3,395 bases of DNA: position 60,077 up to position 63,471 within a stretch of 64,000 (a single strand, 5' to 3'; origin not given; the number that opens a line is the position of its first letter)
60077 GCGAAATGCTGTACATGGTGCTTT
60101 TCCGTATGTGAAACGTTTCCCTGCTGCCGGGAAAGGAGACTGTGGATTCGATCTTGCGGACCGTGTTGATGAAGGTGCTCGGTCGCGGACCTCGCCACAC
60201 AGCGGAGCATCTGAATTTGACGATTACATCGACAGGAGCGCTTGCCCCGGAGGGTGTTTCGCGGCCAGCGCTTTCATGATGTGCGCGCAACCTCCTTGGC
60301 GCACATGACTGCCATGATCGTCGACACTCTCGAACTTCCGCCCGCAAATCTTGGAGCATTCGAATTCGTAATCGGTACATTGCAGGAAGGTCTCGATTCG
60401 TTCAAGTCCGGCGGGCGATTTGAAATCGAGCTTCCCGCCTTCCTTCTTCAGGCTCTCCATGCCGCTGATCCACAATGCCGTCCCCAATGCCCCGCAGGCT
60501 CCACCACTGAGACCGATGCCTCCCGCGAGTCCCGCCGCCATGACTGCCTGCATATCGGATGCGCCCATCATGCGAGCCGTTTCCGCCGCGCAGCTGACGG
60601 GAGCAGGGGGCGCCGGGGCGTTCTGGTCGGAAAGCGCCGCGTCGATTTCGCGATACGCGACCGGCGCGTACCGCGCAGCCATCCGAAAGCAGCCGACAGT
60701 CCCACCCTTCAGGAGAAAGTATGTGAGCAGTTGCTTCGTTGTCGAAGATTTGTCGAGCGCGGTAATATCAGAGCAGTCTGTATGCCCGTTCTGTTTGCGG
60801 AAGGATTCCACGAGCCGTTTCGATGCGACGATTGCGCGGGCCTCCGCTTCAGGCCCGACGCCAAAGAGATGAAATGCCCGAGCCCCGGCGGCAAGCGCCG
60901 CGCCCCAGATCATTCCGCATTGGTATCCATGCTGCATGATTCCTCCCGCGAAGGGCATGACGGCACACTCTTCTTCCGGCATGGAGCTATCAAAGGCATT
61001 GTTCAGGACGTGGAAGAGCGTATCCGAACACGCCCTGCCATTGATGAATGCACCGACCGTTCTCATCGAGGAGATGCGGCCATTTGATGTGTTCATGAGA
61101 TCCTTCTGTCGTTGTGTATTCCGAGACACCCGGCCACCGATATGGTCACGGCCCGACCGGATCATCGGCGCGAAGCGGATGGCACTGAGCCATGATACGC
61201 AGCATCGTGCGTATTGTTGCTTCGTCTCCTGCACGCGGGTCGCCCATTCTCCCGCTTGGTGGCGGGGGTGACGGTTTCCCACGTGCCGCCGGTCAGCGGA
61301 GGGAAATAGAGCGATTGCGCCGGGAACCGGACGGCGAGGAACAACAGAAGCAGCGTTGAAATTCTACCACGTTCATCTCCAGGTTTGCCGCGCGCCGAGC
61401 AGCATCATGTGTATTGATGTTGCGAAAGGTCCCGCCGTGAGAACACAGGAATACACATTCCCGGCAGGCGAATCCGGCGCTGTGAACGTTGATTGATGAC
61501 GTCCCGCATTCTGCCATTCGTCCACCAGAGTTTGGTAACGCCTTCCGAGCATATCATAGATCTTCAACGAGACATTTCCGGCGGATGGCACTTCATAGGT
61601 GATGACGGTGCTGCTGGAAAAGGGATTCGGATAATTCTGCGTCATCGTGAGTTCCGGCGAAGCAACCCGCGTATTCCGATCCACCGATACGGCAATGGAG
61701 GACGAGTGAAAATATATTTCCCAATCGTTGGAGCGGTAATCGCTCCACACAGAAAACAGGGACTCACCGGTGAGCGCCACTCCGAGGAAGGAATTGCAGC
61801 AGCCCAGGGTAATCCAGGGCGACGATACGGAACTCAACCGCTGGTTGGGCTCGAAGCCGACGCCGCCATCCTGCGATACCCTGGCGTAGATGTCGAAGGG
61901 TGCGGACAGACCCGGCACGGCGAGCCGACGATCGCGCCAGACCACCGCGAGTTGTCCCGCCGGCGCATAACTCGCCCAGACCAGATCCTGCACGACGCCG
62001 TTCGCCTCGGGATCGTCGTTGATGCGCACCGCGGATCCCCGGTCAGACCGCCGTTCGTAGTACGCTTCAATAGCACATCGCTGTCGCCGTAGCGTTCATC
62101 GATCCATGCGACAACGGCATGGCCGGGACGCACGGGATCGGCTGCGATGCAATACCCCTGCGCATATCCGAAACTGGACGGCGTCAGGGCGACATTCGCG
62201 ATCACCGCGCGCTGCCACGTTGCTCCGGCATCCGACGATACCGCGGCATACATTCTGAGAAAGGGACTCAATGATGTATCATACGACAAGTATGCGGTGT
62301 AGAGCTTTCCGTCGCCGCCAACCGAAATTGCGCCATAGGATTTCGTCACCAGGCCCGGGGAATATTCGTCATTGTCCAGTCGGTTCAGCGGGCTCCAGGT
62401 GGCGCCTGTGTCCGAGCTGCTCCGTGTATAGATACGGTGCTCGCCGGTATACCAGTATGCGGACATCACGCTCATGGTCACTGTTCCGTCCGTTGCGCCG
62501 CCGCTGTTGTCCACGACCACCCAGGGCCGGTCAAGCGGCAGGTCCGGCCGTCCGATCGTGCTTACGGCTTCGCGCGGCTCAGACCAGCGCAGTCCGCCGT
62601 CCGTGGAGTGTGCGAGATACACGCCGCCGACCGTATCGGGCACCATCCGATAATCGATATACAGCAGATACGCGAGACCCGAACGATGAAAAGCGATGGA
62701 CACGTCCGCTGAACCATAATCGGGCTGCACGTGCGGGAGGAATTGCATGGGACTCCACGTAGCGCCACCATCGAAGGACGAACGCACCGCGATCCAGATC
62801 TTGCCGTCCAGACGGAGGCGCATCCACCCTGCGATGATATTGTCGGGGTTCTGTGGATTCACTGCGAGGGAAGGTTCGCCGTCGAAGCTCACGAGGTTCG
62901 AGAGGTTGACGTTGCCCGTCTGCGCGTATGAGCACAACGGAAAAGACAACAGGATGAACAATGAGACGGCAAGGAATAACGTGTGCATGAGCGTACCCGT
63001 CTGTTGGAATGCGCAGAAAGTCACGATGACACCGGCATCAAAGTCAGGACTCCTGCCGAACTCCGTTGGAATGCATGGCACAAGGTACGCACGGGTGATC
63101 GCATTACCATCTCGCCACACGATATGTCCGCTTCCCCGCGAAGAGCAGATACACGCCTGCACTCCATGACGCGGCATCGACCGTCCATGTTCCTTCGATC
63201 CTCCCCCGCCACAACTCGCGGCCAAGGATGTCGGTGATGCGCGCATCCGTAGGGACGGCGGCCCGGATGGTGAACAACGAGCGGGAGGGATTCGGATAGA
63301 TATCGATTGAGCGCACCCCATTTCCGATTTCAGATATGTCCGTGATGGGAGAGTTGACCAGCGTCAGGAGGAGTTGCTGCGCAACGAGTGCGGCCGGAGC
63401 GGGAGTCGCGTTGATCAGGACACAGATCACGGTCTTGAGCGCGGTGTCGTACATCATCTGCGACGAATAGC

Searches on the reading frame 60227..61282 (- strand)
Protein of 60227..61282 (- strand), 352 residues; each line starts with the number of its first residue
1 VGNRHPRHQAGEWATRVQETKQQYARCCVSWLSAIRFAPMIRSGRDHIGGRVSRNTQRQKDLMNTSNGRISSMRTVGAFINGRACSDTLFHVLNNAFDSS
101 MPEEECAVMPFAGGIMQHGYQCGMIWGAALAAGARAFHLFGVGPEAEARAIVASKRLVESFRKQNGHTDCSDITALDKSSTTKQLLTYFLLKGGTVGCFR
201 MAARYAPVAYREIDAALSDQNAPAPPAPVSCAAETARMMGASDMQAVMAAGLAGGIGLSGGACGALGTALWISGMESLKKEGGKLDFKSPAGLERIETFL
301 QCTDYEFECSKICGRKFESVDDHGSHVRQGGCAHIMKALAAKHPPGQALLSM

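Call 74: search_protein_families(library=pfam, proteins=[window:60227-61282:-], max_evalue=0.00001)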
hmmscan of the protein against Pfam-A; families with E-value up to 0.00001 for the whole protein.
window:60227-61282:- (352 aa): 1 family
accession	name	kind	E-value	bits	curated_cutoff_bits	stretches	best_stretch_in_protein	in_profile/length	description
PF09719.15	C_GCAxxG_C_C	-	6.7e-16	58.9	27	1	85-178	3-89/118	Putative redox-active protein (C_GCAxxG_C_C)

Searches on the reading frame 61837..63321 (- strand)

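Call 74: search_protein_families(library=pfam, proteins=[window:61837-63321:-], max_evalue=0.00001)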
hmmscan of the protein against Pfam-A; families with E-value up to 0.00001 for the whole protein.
window:61837-63321:- (495 aa): 2 families
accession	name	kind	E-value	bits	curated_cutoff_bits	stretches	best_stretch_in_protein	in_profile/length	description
PF13088.12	BNR_2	-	7e-12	45.7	31.4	1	234-392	20-176/277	BNR repeat-like domain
PF02012.26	BNR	-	7.5e-06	25.6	27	0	182-191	3-12/12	BNR/Asp-box repeat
